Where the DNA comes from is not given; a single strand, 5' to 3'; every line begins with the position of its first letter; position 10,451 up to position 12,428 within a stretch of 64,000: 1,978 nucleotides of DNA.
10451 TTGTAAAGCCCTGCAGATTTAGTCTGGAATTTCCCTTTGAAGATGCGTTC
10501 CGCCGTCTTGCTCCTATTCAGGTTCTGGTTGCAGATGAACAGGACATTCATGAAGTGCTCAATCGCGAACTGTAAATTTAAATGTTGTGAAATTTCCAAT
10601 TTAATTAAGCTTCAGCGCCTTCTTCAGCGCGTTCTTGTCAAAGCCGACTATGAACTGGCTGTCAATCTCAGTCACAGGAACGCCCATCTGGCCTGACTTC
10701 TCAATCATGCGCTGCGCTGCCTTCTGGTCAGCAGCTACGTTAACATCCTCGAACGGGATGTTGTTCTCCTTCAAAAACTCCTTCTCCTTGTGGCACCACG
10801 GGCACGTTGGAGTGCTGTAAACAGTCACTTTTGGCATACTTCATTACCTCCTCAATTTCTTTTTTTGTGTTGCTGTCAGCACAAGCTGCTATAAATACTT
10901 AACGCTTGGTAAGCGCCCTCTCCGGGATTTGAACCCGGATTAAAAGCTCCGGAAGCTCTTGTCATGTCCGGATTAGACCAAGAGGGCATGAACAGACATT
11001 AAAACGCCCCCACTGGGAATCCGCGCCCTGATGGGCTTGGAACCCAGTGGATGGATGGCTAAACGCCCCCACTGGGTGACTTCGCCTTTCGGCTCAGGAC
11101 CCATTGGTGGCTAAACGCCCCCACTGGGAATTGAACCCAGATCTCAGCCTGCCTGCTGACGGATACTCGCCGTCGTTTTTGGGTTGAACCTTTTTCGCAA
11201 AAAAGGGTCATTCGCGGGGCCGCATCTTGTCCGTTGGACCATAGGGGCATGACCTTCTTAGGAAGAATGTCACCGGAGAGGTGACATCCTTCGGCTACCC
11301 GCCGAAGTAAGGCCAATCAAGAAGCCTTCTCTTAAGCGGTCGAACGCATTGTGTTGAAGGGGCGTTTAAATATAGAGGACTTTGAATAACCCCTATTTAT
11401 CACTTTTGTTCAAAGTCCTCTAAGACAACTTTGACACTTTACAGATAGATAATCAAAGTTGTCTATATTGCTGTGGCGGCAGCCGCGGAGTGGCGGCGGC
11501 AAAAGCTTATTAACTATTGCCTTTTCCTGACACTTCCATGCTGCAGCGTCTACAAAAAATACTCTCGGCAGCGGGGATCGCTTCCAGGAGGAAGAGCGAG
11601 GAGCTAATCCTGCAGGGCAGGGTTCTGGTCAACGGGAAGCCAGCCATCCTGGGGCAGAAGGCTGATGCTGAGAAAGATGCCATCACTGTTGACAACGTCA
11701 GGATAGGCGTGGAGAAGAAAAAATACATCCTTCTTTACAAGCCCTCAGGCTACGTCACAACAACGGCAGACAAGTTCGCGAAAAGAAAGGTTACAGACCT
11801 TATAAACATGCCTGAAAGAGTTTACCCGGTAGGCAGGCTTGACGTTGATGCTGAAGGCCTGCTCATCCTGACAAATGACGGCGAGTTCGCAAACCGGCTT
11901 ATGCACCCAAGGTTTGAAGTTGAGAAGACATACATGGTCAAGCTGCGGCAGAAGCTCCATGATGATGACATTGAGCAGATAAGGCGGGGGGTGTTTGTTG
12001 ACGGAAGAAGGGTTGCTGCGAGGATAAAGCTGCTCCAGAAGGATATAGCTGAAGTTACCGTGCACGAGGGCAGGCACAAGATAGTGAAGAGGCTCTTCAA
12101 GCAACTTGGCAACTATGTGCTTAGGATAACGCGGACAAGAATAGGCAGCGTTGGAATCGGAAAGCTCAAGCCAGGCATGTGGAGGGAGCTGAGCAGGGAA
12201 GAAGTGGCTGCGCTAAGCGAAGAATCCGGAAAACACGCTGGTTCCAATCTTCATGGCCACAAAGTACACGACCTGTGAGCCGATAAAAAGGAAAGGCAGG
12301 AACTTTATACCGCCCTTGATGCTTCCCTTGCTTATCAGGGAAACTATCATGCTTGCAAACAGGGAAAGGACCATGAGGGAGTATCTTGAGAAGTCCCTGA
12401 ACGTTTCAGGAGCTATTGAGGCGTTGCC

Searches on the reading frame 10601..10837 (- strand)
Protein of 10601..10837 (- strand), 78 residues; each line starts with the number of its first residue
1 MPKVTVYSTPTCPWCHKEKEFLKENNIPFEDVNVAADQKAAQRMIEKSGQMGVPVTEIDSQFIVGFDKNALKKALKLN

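Call 59: find_encoding_contigs(protein=window:10601-10837:-, flank=3000, max_places=10)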
Protein window:10601-10837:- (78 aa): 7 contigs read that carry it; 4 places shown.
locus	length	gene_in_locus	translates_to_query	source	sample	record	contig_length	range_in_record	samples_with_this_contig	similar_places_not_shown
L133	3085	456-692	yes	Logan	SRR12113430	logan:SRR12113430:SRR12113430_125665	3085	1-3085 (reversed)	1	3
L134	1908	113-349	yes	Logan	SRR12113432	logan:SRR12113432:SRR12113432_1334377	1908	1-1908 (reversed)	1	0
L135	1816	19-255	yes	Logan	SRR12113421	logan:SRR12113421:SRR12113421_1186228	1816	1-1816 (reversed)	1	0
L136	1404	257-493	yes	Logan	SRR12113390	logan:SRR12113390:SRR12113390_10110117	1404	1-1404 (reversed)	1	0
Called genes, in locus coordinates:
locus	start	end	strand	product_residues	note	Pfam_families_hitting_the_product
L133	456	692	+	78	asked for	PF00462:Glutaredoxin, PF13417:GST_N_3 (weak)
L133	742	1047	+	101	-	PF01451:LMWPc (faint)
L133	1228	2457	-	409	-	PF01970:TctA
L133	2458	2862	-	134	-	-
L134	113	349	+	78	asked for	PF00462:Glutaredoxin, PF13417:GST_N_3 (weak)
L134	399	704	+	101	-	PF01451:LMWPc (faint)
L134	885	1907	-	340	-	?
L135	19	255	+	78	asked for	PF00462:Glutaredoxin, PF13417:GST_N_3 (weak)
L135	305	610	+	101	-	PF01451:LMWPc (faint)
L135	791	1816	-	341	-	?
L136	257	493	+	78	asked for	PF00462:Glutaredoxin, PF13417:GST_N_3 (weak)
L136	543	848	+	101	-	PF01451:LMWPc (faint)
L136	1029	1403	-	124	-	?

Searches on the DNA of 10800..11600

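Call 11: search_rna_families(source=window, start=10800, end=11600, threshold=evalue, max_evalue=10)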
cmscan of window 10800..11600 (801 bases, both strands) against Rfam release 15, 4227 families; matches with E-value up to 10: 11.
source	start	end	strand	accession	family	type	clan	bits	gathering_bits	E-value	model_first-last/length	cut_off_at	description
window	10914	10987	-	RF00005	tRNA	Gene; tRNA;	CL00001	56.2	29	2.4e-11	1-71/71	no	tRNA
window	11116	11248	-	RF00005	tRNA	Gene; tRNA;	CL00001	36.8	29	5.2e-06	1-71/71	no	tRNA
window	11372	11421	-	RF03339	mir-3047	Gene; miRNA;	-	22.4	53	0.096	1-61/61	no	mir-3047 microRNA precursor family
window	10936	10970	+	RF00161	nos_TCE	Cis-reg;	-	18.4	60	1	1-64/64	no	Nanos 3' UTR translation control element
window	11419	11468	-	RF03686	mir-9424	Gene; miRNA;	-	17.5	90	1.3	1-68/68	no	mir-9424 microRNA precursor family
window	11115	11220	+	RF04354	Plastid-ycf2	Cis-reg;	-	17.4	65.7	1.3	1-75/75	no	Plastid-ycf2 5UTR RNA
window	11373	11422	+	RF04252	mir-8186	Gene; miRNA;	-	16.7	80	1.6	7-54/61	no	mir-8186 microRNA precursor family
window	11117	11166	-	RF01684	mascRNA-menRNA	Gene;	-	16.6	42.5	2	1-56/56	no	MALAT1-associated small cytoplasmic RNA/MEN beta RNA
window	11373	11422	-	RF04252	mir-8186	Gene; miRNA;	-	16.3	80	2.1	7-54/61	no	mir-8186 microRNA precursor family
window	11388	11463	+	RF00902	mir-791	Gene; miRNA;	-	15.9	70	5.1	1-86/86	no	mir-791 microRNA precursor family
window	11419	11468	+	RF03686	mir-9424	Gene; miRNA;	-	15.5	90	5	1-68/68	no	mir-9424 microRNA precursor family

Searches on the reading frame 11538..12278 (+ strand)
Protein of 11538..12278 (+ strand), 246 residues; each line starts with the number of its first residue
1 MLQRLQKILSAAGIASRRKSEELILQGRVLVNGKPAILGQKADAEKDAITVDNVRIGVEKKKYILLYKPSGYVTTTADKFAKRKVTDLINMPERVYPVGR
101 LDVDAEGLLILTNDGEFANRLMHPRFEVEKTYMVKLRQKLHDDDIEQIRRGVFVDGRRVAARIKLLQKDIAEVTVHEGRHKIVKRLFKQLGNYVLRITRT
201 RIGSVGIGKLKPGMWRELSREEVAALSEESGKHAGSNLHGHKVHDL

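Call 20: find_encoding_contigs(protein=window:11538-12278:+, flank=4000, max_places=10)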
Protein window:11538-12278:+ (246 aa): 6 contigs read that carry it; 6 places shown.
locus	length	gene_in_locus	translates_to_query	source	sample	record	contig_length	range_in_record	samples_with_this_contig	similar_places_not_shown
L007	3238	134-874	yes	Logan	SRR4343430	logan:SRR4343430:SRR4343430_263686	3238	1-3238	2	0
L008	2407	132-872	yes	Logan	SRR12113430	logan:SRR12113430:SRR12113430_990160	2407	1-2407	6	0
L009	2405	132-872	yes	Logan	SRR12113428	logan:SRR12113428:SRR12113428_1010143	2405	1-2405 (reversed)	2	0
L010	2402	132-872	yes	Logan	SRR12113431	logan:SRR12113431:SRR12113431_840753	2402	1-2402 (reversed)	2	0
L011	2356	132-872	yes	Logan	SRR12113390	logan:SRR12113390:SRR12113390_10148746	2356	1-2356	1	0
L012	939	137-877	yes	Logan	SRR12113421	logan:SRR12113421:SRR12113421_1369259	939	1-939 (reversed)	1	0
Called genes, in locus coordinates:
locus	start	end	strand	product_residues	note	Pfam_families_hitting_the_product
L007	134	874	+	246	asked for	PF01479:S4, PF00849:PseudoU_synth_2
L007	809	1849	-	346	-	PF00482:T2SSF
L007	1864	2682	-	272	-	PF00482:T2SSF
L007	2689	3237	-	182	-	?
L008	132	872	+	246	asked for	PF01479:S4, PF00849:PseudoU_synth_2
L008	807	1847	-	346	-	PF00482:T2SSF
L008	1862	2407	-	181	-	?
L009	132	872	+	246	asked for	PF01479:S4, PF00849:PseudoU_synth_2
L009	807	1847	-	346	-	PF00482:T2SSF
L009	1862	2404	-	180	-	?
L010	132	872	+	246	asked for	PF01479:S4, PF00849:PseudoU_synth_2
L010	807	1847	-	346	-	PF00482:T2SSF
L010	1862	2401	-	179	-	?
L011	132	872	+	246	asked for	PF01479:S4, PF00849:PseudoU_synth_2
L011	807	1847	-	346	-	PF00482:T2SSF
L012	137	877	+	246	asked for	PF01479:S4, PF00849:PseudoU_synth_2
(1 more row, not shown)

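Call 64: find_homologous_proteins(query=window:11538-12275:+, max_evalue=1e-40)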
Query window:11538-12275:+ (246 aa): 7220 proteins with E <= 1e-40 among 8000 candidates; the best 120 are listed.
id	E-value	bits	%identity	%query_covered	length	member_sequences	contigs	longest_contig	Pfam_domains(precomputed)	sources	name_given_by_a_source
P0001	3.2e-154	529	100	100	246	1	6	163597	PF00849.28,PF01479.31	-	-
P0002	2.7e-141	487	91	100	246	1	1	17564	PF00849.28,PF01479.31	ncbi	-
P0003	1.4e-134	465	86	100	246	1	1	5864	PF00849.28,PF01479.31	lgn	-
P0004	4.8e-133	460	92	94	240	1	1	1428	PF00849.28,PF01479.31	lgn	-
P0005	1.3e-132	458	85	100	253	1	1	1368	PF00849.28,PF01479.31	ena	-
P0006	1.5e-132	458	85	100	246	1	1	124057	PF00849.28,PF01479.31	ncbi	-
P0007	3.8e-132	457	84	100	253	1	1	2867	PF00849.28,PF01479.31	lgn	-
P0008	1.4e-129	448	83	100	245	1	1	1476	PF00849.28,PF01479.31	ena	-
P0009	3.7e-128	444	81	100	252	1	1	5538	PF00849.28,PF01479.31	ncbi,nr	ncbi:rRNA pseudouridine synthase [Candidatus Woesearchaeota archaeon]|nr:rRNA pseudouridine synthase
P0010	4.3e-127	440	83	98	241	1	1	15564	PF00849.28,PF01479.31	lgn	-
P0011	5.0e-124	430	78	100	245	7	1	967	PF00849.28,PF01479.31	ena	-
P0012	7.7e-123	426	85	92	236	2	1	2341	PF00849.28,PF01479.31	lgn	-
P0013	2.4e-122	425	79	98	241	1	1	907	PF00849.28,PF01479.31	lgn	-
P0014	2.0e-120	418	83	93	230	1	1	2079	PF00849.28,PF01479.31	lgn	-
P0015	5.0e-119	414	83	92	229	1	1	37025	PF00849.28,PF01479.31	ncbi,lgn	-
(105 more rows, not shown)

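Call 65: find_encoding_contigs(protein=P0002, flank=2500, max_places=3)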
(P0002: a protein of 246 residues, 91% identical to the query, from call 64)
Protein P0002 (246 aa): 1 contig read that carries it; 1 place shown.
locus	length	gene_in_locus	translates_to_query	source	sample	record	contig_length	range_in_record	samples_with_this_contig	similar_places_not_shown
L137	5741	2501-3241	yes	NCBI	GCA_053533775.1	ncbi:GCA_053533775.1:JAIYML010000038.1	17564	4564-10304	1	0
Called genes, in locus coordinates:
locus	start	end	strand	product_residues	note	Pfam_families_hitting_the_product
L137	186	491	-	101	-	PF01451:LMWPc (faint)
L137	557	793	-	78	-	PF00462:Glutaredoxin, PF13417:GST_N_3 (weak)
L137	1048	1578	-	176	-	-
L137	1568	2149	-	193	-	PF01909:NTP_transf_2, PF18765:Polbeta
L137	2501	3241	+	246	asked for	PF01479:S4, PF00849:PseudoU_synth_2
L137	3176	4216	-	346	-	PF00482:T2SSF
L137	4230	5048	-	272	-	PF00482:T2SSF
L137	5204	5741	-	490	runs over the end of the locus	PF00437:T2SSE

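Call 66: find_encoding_contigs(protein=P0006, flank=2500, max_places=3)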
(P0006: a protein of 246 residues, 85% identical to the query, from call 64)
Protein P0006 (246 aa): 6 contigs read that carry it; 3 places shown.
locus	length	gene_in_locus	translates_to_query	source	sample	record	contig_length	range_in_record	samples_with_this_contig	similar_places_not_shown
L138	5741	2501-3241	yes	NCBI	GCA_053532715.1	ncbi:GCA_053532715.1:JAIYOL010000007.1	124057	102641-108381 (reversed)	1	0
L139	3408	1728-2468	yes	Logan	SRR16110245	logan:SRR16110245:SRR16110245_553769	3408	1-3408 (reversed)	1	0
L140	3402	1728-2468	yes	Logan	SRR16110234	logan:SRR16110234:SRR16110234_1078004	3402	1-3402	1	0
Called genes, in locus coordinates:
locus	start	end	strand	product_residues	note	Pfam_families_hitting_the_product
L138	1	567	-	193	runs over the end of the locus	PF18765:Polbeta, PF01909:NTP_transf_2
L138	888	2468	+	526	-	-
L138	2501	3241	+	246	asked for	PF01479:S4, PF00849:PseudoU_synth_2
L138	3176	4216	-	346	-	PF00482:T2SSF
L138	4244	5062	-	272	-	PF00482:T2SSF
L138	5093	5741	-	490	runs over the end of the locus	PF00437:T2SSE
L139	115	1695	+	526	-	-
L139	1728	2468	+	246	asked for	PF01479:S4, PF00849:PseudoU_synth_2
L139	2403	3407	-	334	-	?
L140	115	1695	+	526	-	-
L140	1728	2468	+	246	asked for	PF01479:S4, PF00849:PseudoU_synth_2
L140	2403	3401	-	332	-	?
